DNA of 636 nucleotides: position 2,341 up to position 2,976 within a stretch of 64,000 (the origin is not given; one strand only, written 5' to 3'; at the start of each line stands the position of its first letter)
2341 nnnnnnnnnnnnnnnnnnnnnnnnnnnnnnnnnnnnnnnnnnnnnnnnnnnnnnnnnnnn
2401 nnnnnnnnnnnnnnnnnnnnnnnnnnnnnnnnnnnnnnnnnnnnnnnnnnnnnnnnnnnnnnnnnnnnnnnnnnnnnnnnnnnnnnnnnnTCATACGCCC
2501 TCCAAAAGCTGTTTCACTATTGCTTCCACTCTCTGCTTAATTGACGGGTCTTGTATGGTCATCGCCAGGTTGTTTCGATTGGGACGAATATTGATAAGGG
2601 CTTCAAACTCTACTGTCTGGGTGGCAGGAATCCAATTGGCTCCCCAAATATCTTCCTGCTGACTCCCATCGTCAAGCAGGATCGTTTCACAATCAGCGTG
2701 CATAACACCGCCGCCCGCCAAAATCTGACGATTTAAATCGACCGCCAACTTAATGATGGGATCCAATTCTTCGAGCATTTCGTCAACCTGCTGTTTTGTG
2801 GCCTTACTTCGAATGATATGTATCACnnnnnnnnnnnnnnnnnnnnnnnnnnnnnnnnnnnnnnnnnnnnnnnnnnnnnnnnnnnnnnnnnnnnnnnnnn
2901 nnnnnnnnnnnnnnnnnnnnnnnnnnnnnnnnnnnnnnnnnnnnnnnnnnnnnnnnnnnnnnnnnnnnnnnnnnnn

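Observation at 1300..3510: A fadR(tetR)-fadJ operon split by about 1.5 kb of inserted material that carries a diverged duplicate of the tetR 3' end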

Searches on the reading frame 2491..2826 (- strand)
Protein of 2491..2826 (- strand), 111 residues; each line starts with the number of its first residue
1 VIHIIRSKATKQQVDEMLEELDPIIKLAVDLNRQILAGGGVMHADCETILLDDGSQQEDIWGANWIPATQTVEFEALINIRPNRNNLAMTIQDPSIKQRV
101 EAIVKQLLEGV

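Call 6: search_protein_families(library=pfam, proteins=[window:2494-2826:-], max_evalue=0.01)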
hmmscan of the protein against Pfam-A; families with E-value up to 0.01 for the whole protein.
window:2494-2826:- (111 aa): 1 family
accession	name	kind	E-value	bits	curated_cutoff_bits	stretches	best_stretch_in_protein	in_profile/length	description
PF18924.5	DUF5674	-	2.6e-33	114.8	27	1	4-107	2-109/109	Protein of unknown function (DUF5674)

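Call 12: find_encoding_contigs(protein=window:2491-2826:-, flank=6000, max_places=10)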
Protein window:2491-2826:- (111 aa): no gene with exactly this product is on record in the collection.

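Call 17: find_homologous_proteins(query=window:2494-2826:-)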
Query window:2494-2826:- (111 aa): 3086 proteins with E <= 0.001 among 3089 candidates; the best 120 are listed.
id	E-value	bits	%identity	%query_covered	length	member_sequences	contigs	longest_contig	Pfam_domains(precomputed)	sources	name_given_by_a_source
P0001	9.1e-55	201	100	86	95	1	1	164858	PF18924.5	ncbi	-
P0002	5.9e-52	192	78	100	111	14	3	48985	PF18924.5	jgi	jgi:hypothetical protein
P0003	1.1e-51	191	77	100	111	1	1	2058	PF18924.5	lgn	-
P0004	2.1e-51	190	77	100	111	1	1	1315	PF18924.5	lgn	-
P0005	3.3e-51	189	77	100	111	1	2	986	PF18924.5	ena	-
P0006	1.1e-50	188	77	100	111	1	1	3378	PF18924.5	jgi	jgi:hypothetical protein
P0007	1.9e-50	187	77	100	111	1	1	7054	PF18924.5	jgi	jgi:hypothetical protein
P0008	5.5e-50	186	76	100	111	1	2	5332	PF18924.5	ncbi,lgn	ncbi:MAG: DUF5674 family protein [bacterium]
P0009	1.3e-49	184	74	100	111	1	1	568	PF18924.5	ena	-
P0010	1.4e-49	184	75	100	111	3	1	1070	PF18924.5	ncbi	-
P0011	1.5e-49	184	75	100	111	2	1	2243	PF18924.5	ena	-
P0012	1.5e-49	184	74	100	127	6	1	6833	PF18924.5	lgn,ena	-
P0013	1.5e-49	184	72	100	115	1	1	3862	PF18924.5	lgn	-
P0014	2.8e-49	183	75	100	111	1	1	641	PF18924.5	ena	-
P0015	2.9e-49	183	73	100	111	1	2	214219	PF18924.5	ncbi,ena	ncbi:DUF5674 family protein [candidate division KSB1 bacterium]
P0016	3.9e-49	183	76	100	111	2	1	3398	PF18924.5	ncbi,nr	ncbi:MAG: hypothetical protein E3J26_01810 [Candidatus Zixiibacteriota bacterium]|nr:MAG: hypothetic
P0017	4.4e-49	183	75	100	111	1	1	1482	PF18924.5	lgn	-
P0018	8.5e-49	182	72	100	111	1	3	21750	PF18924.5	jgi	jgi:hypothetical protein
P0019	9.4e-49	182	74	100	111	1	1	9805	PF18924.5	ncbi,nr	ncbi:MAG: DUF5674 family protein [candidate division KSB1 bacterium]|nr:DUF5674 family protein [cand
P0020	1.4e-48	181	71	100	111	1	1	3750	PF18924.5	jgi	-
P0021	1.5e-48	181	73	100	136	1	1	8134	PF18924.5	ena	-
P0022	1.5e-48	181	73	100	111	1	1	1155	PF18924.5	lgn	-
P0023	1.6e-48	181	73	100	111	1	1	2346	PF18924.5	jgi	-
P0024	1.8e-48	181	74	100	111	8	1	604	PF18924.5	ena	-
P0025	2.4e-48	180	76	98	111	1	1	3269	PF18924.5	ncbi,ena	-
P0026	3.5e-48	180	73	100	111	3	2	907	PF18924.5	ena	-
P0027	3.6e-48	180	73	100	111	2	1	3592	PF18924.5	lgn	-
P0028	4.0e-48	180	75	100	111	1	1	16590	PF18924.5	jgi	-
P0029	5.2e-48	179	73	100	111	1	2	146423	PF18924.5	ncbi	-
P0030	5.7e-48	179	73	100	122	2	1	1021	PF18924.5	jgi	-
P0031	6.2e-48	179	72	100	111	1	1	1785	PF18924.5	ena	-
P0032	9.2e-48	178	73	100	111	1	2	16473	PF18924.5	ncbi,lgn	ncbi:MAG: DUF5674 family protein [bacterium]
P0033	9.7e-48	178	73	100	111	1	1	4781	PF18924.5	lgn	-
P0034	9.8e-48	178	72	99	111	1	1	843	PF18924.5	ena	-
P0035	1.0e-47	178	73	100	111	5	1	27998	PF18924.5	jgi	-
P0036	1.2e-47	178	73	100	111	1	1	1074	PF18924.5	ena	-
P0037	1.2e-47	178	71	100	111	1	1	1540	PF18924.5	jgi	-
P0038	1.8e-47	177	72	100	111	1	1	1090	PF18924.5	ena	-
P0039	2.0e-47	177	75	100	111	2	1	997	PF18924.5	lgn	-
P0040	2.6e-47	177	73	99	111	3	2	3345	PF18924.5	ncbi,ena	-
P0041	3.1e-47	177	73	100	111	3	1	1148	PF18924.5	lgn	-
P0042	3.3e-47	177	73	100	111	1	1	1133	PF18924.5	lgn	-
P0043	3.5e-47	177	72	100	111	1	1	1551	PF18924.5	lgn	-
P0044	3.9e-47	176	70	99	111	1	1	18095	PF18924.5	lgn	-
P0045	4.0e-47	176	71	100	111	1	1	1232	PF18924.5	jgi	jgi:hypothetical protein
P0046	4.0e-47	176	76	96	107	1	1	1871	PF18924.5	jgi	jgi:hypothetical protein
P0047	4.0e-47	176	73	100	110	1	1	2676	PF18924.5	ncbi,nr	ncbi:MAG: hypothetical protein D6681_11280 [Calditrichaeota bacterium]|nr:MAG: hypothetical protein 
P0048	4.3e-47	176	69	100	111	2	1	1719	PF18924.5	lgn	-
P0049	4.5e-47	176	70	100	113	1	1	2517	PF18924.5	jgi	-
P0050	4.9e-47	176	72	100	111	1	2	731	PF18924.5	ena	-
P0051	5.0e-47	176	71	100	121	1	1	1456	PF18924.5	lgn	-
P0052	5.6e-47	176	73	97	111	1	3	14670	PF18924.5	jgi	-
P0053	6.3e-47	176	70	100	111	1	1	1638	PF18924.5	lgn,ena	-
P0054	6.5e-47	176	73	100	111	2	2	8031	PF18924.5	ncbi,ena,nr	ncbi:MAG TPA: hypothetical protein ENJ29_03240 [Bacteroidetes bacterium]|nr:hypothetical protein [Ba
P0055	7.5e-47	175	71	100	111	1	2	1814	PF18924.5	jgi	-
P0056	8.0e-47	175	72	100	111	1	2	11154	PF18924.5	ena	-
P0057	1.1e-46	175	73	100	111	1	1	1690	PF18924.5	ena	-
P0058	1.1e-46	175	72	97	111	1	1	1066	PF18924.5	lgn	-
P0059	1.4e-46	175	70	100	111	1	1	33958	PF18924.5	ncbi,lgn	-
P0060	1.4e-46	175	73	100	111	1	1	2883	PF18924.5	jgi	jgi:hypothetical protein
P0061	1.5e-46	174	71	100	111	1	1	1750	PF18924.5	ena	-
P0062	1.8e-46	174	70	100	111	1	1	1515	PF18924.5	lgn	-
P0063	2.3e-46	174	68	100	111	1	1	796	PF18924.5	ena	-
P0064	2.7e-46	174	73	100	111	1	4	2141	PF18924.5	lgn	-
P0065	2.7e-46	174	71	100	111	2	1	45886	PF18924.5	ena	-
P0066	3.4e-46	173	72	100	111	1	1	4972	PF18924.5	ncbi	-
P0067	3.7e-46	173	67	100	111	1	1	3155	PF18924.5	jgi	jgi:hypothetical protein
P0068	3.9e-46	173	71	100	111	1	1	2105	PF18924.5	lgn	-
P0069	5.3e-46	173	72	98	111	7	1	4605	PF18924.5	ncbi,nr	ncbi:MAG: hypothetical protein IID16_11910 [Candidatus Marinimicrobia bacterium]|nr:hypothetical pro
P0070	5.3e-46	173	71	100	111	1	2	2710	PF18924.5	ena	-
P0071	5.9e-46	173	74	100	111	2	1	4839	PF18924.5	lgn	-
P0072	5.9e-46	173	74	100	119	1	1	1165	PF18924.5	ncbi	-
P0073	6.2e-46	172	73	100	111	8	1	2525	PF18924.5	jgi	-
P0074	7.1e-46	172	71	100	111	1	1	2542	PF18924.5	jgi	jgi:hypothetical protein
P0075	8.2e-46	172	72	100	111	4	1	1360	PF18924.5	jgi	-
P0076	8.7e-46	172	70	100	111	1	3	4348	PF18924.5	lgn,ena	-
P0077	9.3e-46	172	67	100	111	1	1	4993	PF18924.5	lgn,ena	-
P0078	1.4e-45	171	71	100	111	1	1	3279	PF18924.5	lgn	-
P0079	1.4e-45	171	71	99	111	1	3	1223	PF18924.5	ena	-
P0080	1.7e-45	171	70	100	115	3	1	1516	PF18924.5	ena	-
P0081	1.7e-45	171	68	100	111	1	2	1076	PF18924.5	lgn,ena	-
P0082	2.0e-45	171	67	100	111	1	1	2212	PF18924.5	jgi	jgi:hypothetical protein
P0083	3.0e-45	170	68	100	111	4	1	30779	PF18924.5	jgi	jgi:hypothetical protein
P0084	3.2e-45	170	69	100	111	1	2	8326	PF18924.5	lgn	-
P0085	3.5e-45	170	69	100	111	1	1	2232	PF18924.5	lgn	-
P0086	3.8e-45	170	73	100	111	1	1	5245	PF18924.5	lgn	-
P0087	4.0e-45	170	74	97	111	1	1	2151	PF18924.5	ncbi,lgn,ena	-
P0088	5.1e-45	170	66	100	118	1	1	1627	PF18924.5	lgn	-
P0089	5.5e-45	169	70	100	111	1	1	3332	PF18924.5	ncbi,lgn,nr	ncbi:MAG: hypothetical protein HXY44_16765 [Syntrophaceae bacterium]|nr:hypothetical protein [Syntro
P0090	6.7e-45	169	72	98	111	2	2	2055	PF18924.5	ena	-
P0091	7.0e-45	169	70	100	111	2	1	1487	PF18924.5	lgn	-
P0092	8.1e-45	169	72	98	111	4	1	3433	PF18924.5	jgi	jgi:hypothetical protein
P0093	8.3e-45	169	70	97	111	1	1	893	PF18924.5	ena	-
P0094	9.4e-45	169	70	99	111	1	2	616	PF18924.5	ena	-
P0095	9.8e-45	169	69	100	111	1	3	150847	PF18924.5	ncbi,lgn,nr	ncbi:MAG: DUF5674 family protein [candidate division KSB1 bacterium]|nr:DUF5674 family protein [cand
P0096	1.2e-44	168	70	99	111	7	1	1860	PF18924.5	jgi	jgi:hypothetical protein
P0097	1.3e-44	168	68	100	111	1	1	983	PF18924.5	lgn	-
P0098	1.4e-44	168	70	100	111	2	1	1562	PF18924.5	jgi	-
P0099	2.7e-44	167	68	100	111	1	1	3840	PF18924.5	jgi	jgi:hypothetical protein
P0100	3.1e-44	167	68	100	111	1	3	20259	PF18924.5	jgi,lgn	jgi:hypothetical protein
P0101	3.9e-44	167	72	98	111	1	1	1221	PF18924.5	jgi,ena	-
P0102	4.5e-44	167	81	86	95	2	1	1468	PF18924.5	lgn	-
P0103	4.9e-44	166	70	100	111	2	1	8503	PF18924.5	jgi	-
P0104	5.3e-44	166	70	98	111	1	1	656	PF18924.5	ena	-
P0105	6.0e-44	166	68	100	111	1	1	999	PF18924.5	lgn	-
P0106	6.4e-44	166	70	99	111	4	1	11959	PF18924.5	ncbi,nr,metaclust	ncbi:hypothetical protein A2V82_16615 [candidate division KSB1 bacterium RBG_16_48_16]|nr:MAG: hypot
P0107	1.1e-43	165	70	98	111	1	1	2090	PF18924.5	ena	-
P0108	1.7e-43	165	70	100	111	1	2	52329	PF18924.5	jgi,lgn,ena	-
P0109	1.7e-43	165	68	100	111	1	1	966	PF18924.5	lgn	-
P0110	1.9e-43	164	68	100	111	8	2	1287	PF18924.5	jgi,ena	-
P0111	2.2e-43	164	68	100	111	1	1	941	PF18924.5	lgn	-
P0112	2.4e-43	164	70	98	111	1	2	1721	PF18924.5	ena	-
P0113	2.5e-43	164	68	100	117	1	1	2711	PF18924.5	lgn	-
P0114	2.7e-43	164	72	100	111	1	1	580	PF18924.5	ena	-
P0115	3.3e-43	164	71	100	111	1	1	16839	PF18924.5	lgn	-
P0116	4.3e-43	163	69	98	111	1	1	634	PF18924.5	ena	-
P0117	5.2e-43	163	79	86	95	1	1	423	PF18924.5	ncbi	-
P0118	7.2e-43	163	68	100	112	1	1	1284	PF18924.5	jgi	jgi:Protein of unknown function (DUF5674)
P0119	8.2e-43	162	69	97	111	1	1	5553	PF18924.5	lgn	-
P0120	8.5e-43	162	68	100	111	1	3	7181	PF18924.5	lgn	-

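Call 20: find_encoding_contigs(protein=P0015, flank=5000, max_places=4)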
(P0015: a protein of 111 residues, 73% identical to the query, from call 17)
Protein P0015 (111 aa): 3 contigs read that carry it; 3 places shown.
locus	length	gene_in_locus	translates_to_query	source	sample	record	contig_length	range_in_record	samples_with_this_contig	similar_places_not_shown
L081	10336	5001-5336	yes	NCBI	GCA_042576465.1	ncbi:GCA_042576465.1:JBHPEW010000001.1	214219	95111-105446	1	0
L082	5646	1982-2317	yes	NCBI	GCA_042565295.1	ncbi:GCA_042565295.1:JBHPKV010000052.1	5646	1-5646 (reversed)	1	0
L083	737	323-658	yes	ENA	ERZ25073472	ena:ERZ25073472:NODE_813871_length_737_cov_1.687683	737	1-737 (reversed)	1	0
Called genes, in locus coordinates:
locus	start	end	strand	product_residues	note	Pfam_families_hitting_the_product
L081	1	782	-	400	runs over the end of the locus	PF02684:LpxB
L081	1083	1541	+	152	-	PF00376:MerR, PF13411:MerR_1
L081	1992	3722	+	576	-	PF00246:Peptidase_M14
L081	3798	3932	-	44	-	-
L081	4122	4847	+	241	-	PF09509:Hypoth_Ymh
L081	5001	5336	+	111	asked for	PF18924:DUF5674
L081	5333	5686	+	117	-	-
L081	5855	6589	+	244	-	-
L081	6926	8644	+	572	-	PF02463:SMC_N, PF13175:AAA_15 (weak), PF13476:AAA_23, PF13304:AAA_21 (faint)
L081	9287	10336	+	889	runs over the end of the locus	PF07719:TPR_2 (faint), PF13181:TPR_8 (faint), PF13414:TPR_11 (faint), PF13428:TPR_14 (faint), PF13431:TPR_17 (faint), PF13432:TPR_16 (faint), PF14559:TPR_19 (weak), PF21033:RMD1-3 (faint), +1 more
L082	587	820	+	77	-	-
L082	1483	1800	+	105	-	-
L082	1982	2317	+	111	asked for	PF18924:DUF5674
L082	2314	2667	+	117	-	-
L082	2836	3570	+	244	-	-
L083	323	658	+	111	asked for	PF18924:DUF5674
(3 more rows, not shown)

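Call 21: find_encoding_contigs(protein=P0029, flank=5000, max_places=4)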
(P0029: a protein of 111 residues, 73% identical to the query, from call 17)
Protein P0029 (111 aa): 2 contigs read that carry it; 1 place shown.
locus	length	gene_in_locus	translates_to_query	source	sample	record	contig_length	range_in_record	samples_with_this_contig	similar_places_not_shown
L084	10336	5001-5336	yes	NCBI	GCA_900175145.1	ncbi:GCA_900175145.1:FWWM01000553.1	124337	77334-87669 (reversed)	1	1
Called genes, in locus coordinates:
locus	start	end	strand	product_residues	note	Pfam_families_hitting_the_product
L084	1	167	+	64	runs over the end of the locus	PF02604:PhdYeFM_antitox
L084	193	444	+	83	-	-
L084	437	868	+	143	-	PF10130:PIN_2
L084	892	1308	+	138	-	PF02662:FlpD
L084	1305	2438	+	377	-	PF13183:Fer4_8, PF13237:Fer4_10, PF12838:Fer4_7 (weak), PF13187:Fer4_9, PF13534:Fer4_17, PF02754:CCG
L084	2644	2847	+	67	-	PF15919:HicB_lk_antitox, PF21748:UPF0150 (weak)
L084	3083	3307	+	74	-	PF04255:DUF433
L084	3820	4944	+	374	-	PF12838:Fer4_7 (faint), PF13187:Fer4_9 (faint), PF13237:Fer4_10 (faint), PF13484:Fer4_16 (faint), PF07992:Pyr_redox_2 (weak)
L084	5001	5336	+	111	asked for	PF18924:DUF5674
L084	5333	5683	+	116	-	-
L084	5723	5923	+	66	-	-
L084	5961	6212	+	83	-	-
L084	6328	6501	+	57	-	-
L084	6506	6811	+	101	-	PF14076:DUF4258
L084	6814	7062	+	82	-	PF15731:MqsA_antitoxin (weak)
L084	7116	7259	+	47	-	-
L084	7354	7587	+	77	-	PF15919:HicB_lk_antitox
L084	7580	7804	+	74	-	PF07927:HicA_toxin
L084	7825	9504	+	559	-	PF00890:FAD_binding_2 (weak), PF01266:DAO (weak), PF07992:Pyr_redox_2, PF12831:FAD_oxidored (weak), PF13450:NAD_binding_8, PF00037:Fer4, PF12837:Fer4_6, PF12838:Fer4_7 (weak), +6 more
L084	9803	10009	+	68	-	-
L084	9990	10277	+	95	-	PF05016:ParE_toxin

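Call 23: find_encoding_contigs(protein=P0002, flank=5000, max_places=5)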
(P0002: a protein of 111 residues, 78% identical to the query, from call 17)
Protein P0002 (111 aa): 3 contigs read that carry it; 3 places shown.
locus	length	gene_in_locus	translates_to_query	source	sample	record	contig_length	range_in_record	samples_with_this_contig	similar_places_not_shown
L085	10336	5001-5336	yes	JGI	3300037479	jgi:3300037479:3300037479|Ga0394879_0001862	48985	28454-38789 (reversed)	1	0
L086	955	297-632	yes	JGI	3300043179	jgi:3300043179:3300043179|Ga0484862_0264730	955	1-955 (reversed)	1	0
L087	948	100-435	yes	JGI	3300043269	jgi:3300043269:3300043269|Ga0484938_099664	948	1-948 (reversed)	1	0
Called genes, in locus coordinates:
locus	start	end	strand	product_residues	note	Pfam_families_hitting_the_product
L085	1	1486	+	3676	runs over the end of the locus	PF01839:FG-GAP (faint), PF13517:FG-GAP_3, PF16389:DUF4998 (faint), PF16656:Pur_ac_phosph_N (faint), PF13517:FG-GAP_3, PF00041:fn3 (weak), PF13517:FG-GAP_3, PF13860:FlgD_ig, +3 more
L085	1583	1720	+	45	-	-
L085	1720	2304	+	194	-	PF01582:TIR (weak), PF13676:TIR_2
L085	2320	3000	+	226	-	-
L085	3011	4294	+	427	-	PF17125:Methyltr_RsmF_N (weak), PF22458:RsmF-B_ferredox, PF01189:Methyltr_RsmB-F, PF01209:Ubie_methyltran (faint), PF13649:Methyltransf_25 (faint), PF13847:Methyltransf_31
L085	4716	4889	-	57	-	-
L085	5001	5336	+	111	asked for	PF18924:DUF5674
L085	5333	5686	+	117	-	-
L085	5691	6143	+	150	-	-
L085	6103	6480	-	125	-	-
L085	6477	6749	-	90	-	-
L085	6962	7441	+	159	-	PF00111:Fer2 (weak), PF01799:Fer2_2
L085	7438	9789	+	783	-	PF01315:Ald_Xan_dh_C, PF02738:MoCoBD_1, PF20256:MoCoBD_2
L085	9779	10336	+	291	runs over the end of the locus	PF00941:FAD_binding_5, PF03450:CO_deh_flav_C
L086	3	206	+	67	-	?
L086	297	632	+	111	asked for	PF18924:DUF5674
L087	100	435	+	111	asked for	PF18924:DUF5674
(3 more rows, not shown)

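Call 24: find_encoding_contigs(protein=P0095, flank=5000, max_places=5)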
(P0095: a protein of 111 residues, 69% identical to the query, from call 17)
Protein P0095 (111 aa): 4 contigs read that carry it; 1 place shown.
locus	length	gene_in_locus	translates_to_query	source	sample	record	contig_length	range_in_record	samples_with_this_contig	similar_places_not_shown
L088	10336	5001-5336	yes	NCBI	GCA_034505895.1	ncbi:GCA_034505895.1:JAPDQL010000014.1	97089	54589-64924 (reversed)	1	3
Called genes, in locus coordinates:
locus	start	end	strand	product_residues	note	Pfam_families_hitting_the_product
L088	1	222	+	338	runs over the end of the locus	PF13424:TPR_12 (weak), PF13371:TPR_9, PF13432:TPR_16 (weak), PF14559:TPR_19 (weak), PF23914:TPR_CcmH_CycH (weak), PF00515:TPR_1, PF07719:TPR_2, PF13371:TPR_9, +11 more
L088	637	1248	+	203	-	-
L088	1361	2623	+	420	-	PF13428:TPR_14 (faint), PF13505:OMP_b-brl, PF13181:TPR_8 (faint), PF13525:YfiO, PF12895:ANAPC3 (weak), PF13432:TPR_16 (weak), PF14559:TPR_19 (weak), PF13174:TPR_6 (weak), +3 more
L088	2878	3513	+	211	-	-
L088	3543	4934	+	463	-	PF01547:SBP_bac_1, PF13416:SBP_bac_8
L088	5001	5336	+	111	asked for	PF18924:DUF5674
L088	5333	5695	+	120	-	-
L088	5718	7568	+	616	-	PF00128:Alpha-amylase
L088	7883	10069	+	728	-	PF12437:GSIII_N, PF00120:Gln-synt_C, PF18318:Gln-synt_C-ter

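Call 25: search_protein_families(library=ncbifam, proteins=[window:2494-2826:-], max_evalue=0.01)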
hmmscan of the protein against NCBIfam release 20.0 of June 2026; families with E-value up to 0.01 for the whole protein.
window:2494-2826:- (111 aa): 0 families

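Call 26: search_protein_families(library=padloc, proteins=[window:2494-2826:-], max_evalue=0.1)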
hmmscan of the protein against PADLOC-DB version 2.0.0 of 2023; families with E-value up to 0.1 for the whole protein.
window:2494-2826:- (111 aa): 0 families

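Call 27: search_solved_structures(query=window:2494-2826:-, max_evalue=1)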
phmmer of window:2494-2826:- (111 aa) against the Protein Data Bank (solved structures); distinct sequences matched with E-value up to 1: 0.

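Call 65: predict_structure(alignment_id=A2)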
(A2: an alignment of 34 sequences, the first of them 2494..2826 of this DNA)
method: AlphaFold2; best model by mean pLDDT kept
length: 111 residues; sequences in the alignment: 34
mean_pLDDT: 93.9   pTM: 0.88
mean pLDDT of the five models: 93.9, 87.5, 86.4, 85.7, 80.9
residues with pLDDT >= 90: 90; 70-90: 21; 50-70: 0; < 50: 0
segments of 3 or more residues with pLDDT < 50: none
pLDDT, mean of each block of 10 residues (from residue 1): 97 96 95 97 96 96 96 88 79 94 98 91
secondary structure, 60 per line:
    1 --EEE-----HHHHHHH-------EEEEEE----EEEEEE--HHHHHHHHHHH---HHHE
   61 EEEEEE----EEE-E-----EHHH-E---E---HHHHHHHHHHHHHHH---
elements in order: E3-5 H11-17 E25-30 E35-40 H43-53 E60-66 E71-73 H94-108
